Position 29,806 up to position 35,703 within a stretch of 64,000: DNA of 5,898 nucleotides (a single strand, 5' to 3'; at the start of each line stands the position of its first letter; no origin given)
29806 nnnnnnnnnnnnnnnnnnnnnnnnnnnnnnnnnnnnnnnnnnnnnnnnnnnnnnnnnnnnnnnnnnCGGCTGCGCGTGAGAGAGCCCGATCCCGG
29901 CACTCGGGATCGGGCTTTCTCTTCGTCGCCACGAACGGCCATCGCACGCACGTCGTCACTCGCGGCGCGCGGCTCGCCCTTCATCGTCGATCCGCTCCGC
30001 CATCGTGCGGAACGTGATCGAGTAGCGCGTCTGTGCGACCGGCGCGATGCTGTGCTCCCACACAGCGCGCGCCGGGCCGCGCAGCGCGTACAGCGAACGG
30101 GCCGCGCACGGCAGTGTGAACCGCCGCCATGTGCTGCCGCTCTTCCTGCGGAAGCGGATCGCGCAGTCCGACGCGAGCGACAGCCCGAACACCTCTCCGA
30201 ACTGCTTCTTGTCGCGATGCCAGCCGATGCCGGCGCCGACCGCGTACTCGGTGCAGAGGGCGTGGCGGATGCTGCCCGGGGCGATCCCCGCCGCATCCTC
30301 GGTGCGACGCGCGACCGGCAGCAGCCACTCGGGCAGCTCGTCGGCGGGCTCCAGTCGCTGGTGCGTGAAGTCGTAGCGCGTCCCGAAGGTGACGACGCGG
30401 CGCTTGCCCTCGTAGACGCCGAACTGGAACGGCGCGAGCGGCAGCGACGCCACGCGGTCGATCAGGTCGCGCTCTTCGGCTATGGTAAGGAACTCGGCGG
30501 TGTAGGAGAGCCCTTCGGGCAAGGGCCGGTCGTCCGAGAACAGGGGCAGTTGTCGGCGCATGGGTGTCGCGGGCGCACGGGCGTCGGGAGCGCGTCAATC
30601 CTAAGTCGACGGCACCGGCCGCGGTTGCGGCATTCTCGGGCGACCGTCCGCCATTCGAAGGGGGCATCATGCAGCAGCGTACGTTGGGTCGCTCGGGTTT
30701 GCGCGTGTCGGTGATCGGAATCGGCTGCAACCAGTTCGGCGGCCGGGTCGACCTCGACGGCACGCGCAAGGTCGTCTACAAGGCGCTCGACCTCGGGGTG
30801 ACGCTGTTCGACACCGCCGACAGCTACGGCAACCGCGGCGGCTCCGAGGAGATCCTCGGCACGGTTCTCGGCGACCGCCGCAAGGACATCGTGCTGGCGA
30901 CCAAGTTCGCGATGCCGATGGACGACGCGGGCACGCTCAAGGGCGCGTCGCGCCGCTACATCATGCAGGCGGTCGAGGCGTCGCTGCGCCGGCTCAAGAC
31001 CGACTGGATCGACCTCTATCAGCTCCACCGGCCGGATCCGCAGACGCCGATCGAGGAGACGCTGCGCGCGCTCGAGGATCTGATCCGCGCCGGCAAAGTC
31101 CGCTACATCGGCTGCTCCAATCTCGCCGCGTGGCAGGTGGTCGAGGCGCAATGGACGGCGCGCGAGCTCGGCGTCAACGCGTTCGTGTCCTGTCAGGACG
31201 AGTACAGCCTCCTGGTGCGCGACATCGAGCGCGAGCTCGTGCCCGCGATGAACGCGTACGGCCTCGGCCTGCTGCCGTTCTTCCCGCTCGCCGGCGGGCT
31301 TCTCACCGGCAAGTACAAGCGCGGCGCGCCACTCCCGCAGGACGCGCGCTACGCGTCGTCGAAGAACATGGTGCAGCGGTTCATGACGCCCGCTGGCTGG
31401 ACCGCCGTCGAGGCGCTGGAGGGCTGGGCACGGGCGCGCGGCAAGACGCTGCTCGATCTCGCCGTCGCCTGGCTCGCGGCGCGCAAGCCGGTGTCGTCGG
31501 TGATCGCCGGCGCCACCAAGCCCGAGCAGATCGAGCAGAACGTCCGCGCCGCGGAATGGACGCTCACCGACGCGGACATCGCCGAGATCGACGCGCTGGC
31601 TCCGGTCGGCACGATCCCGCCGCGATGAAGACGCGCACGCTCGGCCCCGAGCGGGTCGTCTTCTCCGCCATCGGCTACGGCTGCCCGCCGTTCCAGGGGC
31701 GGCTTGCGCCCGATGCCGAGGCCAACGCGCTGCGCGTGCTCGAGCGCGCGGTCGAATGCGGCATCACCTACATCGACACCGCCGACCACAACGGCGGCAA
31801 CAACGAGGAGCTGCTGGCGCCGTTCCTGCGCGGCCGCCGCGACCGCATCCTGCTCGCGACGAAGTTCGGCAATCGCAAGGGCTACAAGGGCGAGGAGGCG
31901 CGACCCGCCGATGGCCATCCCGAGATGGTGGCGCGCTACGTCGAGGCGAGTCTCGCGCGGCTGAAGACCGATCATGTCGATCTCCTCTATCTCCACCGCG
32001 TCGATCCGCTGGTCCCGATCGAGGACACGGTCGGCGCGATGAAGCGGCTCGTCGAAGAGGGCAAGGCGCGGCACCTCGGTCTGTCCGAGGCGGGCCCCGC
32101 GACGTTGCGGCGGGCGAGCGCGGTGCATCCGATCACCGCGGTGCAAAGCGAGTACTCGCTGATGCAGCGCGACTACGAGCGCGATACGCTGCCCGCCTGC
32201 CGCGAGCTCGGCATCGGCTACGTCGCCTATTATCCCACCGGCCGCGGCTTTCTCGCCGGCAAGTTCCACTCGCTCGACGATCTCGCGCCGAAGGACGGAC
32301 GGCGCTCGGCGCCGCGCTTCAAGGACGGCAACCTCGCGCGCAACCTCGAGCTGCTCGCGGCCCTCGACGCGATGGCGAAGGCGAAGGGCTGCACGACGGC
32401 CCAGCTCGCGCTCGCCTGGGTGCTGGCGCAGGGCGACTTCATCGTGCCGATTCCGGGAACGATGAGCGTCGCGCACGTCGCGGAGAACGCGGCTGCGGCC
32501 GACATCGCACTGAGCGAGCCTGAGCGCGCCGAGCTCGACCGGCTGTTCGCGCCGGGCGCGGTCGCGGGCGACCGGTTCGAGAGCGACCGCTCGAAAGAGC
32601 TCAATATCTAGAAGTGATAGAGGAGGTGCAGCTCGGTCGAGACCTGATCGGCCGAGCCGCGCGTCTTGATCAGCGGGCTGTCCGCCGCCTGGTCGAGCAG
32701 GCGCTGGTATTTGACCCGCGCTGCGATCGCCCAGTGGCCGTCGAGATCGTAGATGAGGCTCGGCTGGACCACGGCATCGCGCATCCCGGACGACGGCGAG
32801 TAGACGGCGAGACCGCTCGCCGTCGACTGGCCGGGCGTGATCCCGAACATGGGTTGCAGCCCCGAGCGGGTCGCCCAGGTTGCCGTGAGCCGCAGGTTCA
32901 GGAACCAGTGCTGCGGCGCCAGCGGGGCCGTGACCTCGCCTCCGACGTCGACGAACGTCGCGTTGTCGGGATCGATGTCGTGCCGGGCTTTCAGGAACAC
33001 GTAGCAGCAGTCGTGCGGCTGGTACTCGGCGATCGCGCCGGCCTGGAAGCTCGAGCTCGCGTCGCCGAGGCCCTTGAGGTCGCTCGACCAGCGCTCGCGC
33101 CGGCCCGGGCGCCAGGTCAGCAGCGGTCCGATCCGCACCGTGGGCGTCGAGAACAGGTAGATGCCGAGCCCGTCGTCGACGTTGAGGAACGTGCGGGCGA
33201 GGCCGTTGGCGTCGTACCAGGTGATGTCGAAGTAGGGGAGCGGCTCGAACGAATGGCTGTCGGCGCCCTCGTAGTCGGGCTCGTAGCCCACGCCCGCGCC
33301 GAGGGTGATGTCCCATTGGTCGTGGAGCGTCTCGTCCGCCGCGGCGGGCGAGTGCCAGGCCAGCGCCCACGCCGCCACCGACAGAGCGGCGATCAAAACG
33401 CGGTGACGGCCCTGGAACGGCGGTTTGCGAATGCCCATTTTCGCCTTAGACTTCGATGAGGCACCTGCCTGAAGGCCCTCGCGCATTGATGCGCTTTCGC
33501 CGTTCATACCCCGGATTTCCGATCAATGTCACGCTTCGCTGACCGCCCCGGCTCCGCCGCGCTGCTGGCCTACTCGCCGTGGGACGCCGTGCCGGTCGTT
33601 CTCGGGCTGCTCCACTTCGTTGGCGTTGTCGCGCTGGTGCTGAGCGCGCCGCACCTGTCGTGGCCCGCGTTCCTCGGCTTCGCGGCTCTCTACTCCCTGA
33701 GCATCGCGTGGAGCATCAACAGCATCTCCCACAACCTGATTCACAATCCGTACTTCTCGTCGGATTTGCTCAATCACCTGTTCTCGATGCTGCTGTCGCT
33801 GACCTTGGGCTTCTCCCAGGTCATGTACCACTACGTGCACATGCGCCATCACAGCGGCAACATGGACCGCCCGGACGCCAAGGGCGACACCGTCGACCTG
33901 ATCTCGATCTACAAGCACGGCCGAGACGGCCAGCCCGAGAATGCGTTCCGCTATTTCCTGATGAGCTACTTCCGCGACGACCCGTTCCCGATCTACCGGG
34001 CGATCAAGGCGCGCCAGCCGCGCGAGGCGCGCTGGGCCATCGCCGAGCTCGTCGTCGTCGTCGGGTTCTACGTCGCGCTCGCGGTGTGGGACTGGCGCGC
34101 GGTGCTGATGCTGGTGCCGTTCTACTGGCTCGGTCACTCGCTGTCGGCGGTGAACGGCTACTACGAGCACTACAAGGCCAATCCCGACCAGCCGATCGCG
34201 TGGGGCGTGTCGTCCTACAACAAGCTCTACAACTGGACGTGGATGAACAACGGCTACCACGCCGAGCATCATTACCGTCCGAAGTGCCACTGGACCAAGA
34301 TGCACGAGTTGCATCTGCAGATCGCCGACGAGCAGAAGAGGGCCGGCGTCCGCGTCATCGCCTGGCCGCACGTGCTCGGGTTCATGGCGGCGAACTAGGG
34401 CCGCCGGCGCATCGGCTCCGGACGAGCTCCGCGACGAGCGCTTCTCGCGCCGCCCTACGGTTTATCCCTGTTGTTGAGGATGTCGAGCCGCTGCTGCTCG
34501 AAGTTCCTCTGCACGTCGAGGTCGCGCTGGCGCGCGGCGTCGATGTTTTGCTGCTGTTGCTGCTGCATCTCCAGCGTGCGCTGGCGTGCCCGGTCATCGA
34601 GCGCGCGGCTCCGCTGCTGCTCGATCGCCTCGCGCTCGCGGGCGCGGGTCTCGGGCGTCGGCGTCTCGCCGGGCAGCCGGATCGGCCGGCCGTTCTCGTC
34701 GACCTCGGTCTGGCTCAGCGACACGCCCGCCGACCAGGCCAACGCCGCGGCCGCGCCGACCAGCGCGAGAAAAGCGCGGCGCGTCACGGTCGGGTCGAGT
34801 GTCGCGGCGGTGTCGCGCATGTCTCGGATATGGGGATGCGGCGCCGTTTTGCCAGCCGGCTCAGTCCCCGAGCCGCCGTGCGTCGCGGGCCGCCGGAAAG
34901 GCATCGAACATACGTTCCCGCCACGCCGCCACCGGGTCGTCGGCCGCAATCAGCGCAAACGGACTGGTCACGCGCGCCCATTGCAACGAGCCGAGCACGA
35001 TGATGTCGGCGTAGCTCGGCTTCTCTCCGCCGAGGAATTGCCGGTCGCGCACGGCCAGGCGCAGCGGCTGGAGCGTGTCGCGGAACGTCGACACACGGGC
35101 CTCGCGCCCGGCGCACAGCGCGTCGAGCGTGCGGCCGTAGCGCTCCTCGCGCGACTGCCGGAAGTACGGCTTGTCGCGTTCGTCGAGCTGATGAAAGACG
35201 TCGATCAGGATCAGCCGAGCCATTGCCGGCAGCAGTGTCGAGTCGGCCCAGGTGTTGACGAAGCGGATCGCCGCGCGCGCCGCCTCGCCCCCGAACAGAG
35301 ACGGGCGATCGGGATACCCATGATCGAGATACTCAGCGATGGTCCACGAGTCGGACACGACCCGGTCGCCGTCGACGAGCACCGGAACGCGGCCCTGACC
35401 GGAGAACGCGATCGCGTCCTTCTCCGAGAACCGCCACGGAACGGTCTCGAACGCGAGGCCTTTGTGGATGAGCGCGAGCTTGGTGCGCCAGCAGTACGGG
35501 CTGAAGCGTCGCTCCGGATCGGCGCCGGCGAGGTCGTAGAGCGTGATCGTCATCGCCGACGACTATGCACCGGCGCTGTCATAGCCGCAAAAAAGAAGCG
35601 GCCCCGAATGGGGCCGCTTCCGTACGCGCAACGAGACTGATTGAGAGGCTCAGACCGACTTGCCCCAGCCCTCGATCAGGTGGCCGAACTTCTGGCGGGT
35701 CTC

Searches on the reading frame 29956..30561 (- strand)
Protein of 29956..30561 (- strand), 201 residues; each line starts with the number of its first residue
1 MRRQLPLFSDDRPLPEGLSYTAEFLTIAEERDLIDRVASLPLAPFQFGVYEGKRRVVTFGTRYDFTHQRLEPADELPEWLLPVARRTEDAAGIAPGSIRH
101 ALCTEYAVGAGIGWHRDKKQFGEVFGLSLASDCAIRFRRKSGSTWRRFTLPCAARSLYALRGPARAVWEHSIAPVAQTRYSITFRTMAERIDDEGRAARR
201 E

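Call 77: search_protein_families(library=pfam, proteins=[window:29956-30561:-], max_evalue=0.00001)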
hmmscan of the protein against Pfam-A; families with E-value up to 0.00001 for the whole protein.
window:29956-30561:- (201 aa): 1 family
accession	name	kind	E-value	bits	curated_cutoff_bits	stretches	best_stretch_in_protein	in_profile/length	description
PF13532.12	2OG-FeII_Oxy_2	-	1.7e-14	54.9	31.2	1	59-185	55-194/194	2OG-Fe(II) oxygenase superfamily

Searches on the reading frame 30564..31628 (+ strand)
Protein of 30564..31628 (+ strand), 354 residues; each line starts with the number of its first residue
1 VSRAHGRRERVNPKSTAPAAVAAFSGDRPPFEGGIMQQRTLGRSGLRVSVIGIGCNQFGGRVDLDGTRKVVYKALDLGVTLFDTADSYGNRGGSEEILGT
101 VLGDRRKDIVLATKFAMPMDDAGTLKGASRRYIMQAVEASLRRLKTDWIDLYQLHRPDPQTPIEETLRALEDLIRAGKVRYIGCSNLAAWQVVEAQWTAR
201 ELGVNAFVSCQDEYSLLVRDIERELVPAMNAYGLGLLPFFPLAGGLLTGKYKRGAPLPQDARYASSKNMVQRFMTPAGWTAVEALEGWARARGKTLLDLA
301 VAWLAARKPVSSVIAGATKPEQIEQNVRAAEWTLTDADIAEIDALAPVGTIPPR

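Call 78: search_protein_families(library=pfam, proteins=[window:30564-31628:+], max_evalue=0.00001)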
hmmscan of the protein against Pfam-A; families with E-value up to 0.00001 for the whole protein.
window:30564-31628:+ (354 aa): 1 family
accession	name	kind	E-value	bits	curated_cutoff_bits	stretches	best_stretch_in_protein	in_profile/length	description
PF00248.27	Aldo_ket_red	-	9.7e-76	255.1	24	1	51-345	2-289/291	Aldo/keto reductase family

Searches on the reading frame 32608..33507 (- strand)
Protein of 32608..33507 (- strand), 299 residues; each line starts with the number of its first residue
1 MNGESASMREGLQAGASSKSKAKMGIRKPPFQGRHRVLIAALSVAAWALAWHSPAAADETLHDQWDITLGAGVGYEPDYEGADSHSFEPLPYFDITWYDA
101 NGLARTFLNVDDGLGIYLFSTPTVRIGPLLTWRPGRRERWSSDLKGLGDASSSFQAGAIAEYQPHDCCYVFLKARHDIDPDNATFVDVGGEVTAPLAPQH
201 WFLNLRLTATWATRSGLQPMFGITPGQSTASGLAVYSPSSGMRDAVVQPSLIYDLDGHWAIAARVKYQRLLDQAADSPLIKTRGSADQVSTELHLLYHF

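Call 78: search_protein_families(library=pfam, proteins=[window:32608-33507:-], max_evalue=0.00001)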
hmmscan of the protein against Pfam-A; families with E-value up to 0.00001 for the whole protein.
window:32608-33507:- (299 aa): 1 family
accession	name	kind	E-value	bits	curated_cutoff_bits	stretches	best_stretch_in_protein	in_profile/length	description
PF06629.18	MipA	-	1.3e-37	130.5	24.2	1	69-299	1-221/221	MltA-interacting protein MipA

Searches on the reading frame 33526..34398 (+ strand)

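Call 78: search_protein_families(library=pfam, proteins=[window:33526-34398:+], max_evalue=0.00001)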
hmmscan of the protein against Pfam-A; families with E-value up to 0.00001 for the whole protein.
window:33526-34398:+ (290 aa): 1 family
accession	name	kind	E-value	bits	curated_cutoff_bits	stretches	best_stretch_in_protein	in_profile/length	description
PF00487.30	FA_desaturase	-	9.1e-29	101.4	29.7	1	45-277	2-249/253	Fatty acid desaturase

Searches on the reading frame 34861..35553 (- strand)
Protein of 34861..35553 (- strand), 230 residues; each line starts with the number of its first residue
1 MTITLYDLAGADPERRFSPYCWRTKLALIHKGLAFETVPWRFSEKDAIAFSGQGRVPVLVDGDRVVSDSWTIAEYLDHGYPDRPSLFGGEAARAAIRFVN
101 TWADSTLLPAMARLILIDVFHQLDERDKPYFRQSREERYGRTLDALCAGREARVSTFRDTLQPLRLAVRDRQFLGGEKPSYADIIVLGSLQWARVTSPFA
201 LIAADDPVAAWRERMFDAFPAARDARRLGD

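Call 78: search_protein_families(library=pfam, proteins=[window:34861-35553:-], max_evalue=0.00001)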
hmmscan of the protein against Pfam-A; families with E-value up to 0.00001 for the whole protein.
window:34861-35553:- (230 aa): 6 families
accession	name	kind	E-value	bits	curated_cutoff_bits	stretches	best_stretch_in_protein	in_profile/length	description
PF22041.1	GST_C_7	-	1.2e-19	71.1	27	1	97-197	4-112/140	Glutathione S-transferase, C-terminal domain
PF13409.12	GST_N_2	-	3.1e-15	57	25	1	17-78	1-69/70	Glutathione S-transferase, N-terminal domain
PF13417.12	GST_N_3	-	1e-14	55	22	1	15-83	4-74/75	Glutathione S-transferase, N-terminal domain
PF13410.11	GST_C_2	-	1.2e-07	32.2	24.9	1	150-214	4-69/69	Glutathione S-transferase, C-terminal domain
PF02798.26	GST_N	-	6.1e-07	30.1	20.9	1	16-77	9-75/76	Glutathione S-transferase, N-terminal domain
PF00043.30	GST_C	-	6.7e-06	26.7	20.7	0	167-216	43-90/93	Glutathione S-transferase, C-terminal domain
